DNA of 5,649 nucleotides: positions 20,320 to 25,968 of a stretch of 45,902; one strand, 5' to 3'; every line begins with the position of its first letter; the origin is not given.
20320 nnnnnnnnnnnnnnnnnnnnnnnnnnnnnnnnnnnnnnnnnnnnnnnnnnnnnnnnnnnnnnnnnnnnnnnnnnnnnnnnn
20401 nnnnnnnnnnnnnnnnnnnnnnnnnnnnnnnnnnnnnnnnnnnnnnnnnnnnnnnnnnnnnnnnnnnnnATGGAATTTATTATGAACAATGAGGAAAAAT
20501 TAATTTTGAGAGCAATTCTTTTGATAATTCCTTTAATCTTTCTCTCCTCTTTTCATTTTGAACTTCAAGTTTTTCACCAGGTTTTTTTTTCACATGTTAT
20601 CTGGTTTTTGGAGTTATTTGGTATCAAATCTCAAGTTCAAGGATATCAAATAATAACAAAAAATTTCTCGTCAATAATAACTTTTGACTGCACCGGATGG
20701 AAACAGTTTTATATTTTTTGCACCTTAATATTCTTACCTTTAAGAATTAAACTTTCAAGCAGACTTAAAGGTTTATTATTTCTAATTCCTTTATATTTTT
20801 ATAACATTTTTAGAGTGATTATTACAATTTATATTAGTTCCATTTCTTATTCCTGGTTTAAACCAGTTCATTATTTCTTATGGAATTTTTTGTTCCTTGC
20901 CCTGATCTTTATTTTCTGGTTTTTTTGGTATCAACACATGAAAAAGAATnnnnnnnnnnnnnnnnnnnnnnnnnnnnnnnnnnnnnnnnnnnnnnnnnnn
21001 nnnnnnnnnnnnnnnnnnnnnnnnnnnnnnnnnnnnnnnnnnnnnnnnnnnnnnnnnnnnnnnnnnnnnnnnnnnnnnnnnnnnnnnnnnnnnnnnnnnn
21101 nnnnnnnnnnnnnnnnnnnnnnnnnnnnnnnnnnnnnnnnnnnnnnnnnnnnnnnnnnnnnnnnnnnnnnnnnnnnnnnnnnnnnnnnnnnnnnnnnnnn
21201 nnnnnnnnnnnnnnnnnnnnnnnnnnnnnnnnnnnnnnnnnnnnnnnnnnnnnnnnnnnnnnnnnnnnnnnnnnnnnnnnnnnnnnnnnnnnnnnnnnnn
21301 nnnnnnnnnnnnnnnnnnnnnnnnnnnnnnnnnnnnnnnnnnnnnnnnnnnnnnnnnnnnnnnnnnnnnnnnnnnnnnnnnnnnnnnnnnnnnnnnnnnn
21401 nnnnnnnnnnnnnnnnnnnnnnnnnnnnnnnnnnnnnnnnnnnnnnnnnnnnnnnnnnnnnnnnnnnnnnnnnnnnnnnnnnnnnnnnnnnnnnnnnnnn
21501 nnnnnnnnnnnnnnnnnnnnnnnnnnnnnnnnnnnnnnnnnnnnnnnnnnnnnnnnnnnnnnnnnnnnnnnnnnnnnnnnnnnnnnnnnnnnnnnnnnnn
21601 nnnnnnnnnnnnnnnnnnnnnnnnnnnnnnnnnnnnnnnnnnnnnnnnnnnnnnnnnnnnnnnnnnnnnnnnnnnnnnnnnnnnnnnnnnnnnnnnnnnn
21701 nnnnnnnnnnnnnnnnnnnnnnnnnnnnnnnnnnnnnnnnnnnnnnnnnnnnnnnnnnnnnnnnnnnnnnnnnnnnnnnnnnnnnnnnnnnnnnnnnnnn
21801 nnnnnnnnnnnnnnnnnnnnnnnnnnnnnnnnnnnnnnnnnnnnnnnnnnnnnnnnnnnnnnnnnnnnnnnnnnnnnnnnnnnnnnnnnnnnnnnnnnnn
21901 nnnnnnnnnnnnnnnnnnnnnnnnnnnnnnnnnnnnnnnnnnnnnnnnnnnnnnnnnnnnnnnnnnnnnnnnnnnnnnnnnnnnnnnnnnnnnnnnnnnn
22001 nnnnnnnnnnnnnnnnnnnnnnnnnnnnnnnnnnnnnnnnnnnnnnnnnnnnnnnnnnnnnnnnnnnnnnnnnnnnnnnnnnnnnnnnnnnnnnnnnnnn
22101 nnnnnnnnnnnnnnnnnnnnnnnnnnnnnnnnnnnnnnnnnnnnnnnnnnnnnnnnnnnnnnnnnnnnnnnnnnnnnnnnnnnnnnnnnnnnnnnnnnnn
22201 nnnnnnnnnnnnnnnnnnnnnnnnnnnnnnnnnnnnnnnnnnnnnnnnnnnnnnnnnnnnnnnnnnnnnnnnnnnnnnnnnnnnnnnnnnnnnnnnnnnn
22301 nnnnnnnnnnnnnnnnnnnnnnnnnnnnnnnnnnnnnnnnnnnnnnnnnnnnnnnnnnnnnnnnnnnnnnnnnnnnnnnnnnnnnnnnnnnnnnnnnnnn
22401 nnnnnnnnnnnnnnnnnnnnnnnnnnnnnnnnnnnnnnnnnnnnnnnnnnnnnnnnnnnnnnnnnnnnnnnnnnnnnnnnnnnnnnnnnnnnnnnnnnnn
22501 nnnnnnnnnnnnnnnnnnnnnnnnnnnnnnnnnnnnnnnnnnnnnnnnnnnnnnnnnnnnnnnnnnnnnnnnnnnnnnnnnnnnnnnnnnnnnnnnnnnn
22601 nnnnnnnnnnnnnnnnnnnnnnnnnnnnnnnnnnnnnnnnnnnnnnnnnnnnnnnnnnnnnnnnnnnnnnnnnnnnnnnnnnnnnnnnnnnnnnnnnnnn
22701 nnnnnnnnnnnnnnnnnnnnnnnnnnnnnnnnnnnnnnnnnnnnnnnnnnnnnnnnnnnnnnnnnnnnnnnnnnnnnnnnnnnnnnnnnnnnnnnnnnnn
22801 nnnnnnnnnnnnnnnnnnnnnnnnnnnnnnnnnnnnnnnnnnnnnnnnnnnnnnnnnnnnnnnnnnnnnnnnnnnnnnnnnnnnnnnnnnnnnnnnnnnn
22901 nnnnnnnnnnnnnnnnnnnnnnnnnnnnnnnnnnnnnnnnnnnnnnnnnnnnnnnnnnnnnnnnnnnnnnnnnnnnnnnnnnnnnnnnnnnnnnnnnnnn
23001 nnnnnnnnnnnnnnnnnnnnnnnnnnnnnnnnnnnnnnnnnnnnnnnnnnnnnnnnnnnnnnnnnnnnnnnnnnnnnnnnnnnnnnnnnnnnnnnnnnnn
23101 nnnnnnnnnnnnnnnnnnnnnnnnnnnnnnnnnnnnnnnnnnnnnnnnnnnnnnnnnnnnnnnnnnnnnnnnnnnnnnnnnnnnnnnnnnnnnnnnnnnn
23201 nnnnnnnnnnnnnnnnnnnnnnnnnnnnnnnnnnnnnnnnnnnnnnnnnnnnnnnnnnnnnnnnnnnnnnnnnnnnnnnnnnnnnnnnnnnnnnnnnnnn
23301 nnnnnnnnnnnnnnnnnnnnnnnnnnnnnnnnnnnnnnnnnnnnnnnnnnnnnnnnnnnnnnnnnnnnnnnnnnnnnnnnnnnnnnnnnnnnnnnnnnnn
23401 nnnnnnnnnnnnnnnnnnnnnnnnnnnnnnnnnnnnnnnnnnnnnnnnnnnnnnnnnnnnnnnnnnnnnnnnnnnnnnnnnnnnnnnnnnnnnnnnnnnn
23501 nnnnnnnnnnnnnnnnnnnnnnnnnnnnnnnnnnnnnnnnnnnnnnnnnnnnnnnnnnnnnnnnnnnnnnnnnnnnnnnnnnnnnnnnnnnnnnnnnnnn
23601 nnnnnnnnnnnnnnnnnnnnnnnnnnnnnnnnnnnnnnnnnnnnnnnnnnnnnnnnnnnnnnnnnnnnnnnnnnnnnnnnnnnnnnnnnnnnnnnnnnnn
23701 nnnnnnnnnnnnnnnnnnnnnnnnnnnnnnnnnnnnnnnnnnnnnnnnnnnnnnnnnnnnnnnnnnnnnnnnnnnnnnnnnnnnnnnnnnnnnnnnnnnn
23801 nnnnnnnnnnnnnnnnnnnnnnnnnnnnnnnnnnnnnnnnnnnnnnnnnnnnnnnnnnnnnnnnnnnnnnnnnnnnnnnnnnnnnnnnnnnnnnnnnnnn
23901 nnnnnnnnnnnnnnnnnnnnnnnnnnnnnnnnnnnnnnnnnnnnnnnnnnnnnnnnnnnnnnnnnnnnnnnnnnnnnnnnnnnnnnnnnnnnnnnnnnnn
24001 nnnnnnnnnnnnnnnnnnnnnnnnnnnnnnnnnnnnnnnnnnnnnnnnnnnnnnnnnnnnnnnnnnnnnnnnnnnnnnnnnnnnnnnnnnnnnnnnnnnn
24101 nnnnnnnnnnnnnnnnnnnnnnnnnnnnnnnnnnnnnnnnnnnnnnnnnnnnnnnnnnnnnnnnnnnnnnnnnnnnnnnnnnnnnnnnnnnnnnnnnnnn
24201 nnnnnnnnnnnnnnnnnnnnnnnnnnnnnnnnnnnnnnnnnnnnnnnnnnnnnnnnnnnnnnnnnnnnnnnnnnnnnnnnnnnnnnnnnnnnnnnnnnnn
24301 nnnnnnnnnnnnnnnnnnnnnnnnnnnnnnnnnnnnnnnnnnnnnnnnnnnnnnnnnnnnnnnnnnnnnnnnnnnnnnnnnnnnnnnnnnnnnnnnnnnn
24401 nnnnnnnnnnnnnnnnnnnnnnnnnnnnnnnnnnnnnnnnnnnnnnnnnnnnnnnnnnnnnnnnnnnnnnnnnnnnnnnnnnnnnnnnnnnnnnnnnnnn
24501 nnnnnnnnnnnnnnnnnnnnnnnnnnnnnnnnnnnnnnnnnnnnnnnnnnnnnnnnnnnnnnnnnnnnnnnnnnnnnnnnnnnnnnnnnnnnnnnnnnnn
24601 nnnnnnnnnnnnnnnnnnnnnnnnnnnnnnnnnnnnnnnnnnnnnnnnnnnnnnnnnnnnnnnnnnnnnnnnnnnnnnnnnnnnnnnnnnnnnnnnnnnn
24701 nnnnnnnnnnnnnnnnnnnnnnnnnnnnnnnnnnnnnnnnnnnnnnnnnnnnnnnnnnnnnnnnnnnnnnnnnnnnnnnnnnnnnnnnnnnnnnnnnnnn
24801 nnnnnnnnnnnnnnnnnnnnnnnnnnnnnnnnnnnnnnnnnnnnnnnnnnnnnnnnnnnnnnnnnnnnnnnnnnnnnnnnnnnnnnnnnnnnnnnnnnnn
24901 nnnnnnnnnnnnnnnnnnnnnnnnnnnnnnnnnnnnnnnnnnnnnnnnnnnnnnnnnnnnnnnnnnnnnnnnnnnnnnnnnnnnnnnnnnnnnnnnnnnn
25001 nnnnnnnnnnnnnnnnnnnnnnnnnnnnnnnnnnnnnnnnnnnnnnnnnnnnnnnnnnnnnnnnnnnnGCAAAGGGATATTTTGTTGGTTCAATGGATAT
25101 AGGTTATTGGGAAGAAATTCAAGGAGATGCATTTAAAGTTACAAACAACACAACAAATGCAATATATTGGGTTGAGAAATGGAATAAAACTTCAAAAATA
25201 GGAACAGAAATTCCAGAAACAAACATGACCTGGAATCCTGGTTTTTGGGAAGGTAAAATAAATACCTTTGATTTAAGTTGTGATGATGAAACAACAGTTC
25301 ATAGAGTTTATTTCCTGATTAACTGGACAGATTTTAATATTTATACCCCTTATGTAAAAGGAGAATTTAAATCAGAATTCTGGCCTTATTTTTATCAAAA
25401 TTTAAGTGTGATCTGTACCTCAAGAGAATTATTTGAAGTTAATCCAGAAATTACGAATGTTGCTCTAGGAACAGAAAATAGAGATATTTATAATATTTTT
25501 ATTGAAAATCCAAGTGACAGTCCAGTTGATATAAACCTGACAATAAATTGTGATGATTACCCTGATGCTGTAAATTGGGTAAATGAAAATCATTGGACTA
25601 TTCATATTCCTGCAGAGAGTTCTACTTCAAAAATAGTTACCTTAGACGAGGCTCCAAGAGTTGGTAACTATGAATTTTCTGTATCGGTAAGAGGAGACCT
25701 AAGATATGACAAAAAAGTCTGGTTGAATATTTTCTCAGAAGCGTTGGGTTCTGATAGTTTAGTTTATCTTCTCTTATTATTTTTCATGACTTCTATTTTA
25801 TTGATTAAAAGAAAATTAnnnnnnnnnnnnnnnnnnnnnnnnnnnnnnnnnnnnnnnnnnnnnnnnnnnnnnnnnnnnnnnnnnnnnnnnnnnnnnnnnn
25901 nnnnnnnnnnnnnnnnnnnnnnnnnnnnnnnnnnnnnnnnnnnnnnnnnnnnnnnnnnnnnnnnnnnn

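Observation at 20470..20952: Minimal (~160 aa) archaeosortase/exosortase-like protein with candidate Cys-Arg-His residues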

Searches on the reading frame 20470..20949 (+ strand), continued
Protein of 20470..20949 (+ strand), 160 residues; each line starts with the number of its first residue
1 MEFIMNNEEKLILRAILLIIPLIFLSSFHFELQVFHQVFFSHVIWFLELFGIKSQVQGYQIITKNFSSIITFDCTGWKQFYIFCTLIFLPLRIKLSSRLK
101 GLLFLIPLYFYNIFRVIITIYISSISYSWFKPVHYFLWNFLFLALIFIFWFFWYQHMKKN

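Call 72: fold_search(model_id=the predicted structure, library=pdb)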
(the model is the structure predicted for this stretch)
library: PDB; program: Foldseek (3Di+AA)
matches with E <= 10: 81; with E <= 0.001: 0
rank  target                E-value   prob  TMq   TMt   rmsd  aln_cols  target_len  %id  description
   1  5azd_B                7.2e-01  0.11  0.26  0.19  14.6       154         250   12  Crystal structure of thermophilic rhodopsin. (released 2016-04-27)
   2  7e4g_B                8.5e-01  0.05  0.15  0.13  13.9       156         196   20  Crystal structure of schizorhodopsin 4 (released 2021-02-24)
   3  5tj5_G                1.6e+00  0.15  0.25  0.26   5.7        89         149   11  Atomic model for the membrane-embedded motor of a eukaryotic V-ATPase (released 2016-10-26)
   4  5tj5_F                1.6e+00  0.15  0.25  0.26   5.7        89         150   11  Atomic model for the membrane-embedded motor of a eukaryotic V-ATPase (released 2016-10-26)
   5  7tnp_B                1.7e+00  0.06  0.22  0.08  18.8       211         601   11  Complex GGGG of AMPA-subtype iGluR GluA2 in complex with auxiliary subunit gamma2 (Stargazin) at low glutamate concent (released 2022-04-20)
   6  6rf7                  2.1e+00  0.06  0.25  0.18  13.8       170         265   13  Crystal structure of the light-driven sodium pump KR2 in the monomeric form, pH 8.9 (released 2019-04-24)
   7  5tj5_M                2.4e+00  0.12  0.25  0.26   5.7        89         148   11  Atomic model for the membrane-embedded motor of a eukaryotic V-ATPase (released 2016-10-26)
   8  7nao_e                2.7e+00  0.06  0.21  0.17  14.9       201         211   10  Human PA28-20S proteasome complex (released 2022-11-02)
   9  6rfa                  2.7e+00  0.05  0.25  0.18  13.9       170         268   14  Crystal structure of the H30K mutant of the light-driven sodium pump KR2 in the monomeric form, pH 8.0 (released 2019-04-24)
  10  6rf9                  2.7e+00  0.04  0.23  0.17  14.2       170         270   12  Crystal structure of the Y154F mutant of the light-driven sodium pump KR2 in the monomeric form, pH 8.0 (released 2019-04-24)
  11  6rf6                  2.8e+00  0.05  0.25  0.18  14.1       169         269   13  Crystal structure of the light-driven sodium pump KR2 in the monomeric form, pH 8.0 (released 2019-04-24)
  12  6rfc                  2.8e+00  0.05  0.25  0.18  14.0       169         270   14  Crystal structure of the potassium-pumping G263F mutant of the light-driven sodium pump KR2 in the monomeric form, pH 4. (released 2019-04-24)
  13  8iei_B                3.0e+00  0.06  0.21  0.14  10.0       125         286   13  Cryo-EM structure of GPR156A/B of G-protein free GPR156 (local refine) (released 2024-02-14)
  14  6rf5                  3.0e+00  0.05  0.25  0.18  14.0       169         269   14  Crystal structure of the light-driven sodium pump KR2 in the monomeric form, pH 6.0 (released 2019-04-24)
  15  4xtl                  3.0e+00  0.04  0.23  0.16  14.3       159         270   14  Crystal structure of the light-driven sodium pump KR2 in the monomeric blue form, pH 4.3 (released 2015-04-01)
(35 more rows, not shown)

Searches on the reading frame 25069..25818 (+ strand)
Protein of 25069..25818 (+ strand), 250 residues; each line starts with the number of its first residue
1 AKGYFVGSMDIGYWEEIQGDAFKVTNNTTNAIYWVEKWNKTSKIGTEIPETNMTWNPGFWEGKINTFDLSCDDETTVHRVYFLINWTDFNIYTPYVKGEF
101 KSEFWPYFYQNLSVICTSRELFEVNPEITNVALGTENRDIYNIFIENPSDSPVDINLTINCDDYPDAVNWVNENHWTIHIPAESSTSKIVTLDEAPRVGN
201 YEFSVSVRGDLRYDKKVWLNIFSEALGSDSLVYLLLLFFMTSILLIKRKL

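Call 36: find_homologous_proteins(query=window:25069-25818:+, max_evalue=0.001)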
Query window:25069-25818:+: 227 candidates shared short words with the query, none scored E <= 0.001.

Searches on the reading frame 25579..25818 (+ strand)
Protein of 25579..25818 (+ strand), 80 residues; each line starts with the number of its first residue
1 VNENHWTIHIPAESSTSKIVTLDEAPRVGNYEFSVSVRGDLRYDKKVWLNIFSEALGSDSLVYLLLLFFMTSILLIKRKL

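Call 43: find_related_loci(query=A3, collection=metagenome_contigs, flank=10000)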
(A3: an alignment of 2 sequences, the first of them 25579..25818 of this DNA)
Query A3 (80 aa) in metagenome_contigs; peptide patterns used: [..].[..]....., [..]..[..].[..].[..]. (x = any residue, [..] = any of these).
118 stretches matched a pattern, but none encodes a relative of the query by tblastn (E <= 1e-3).
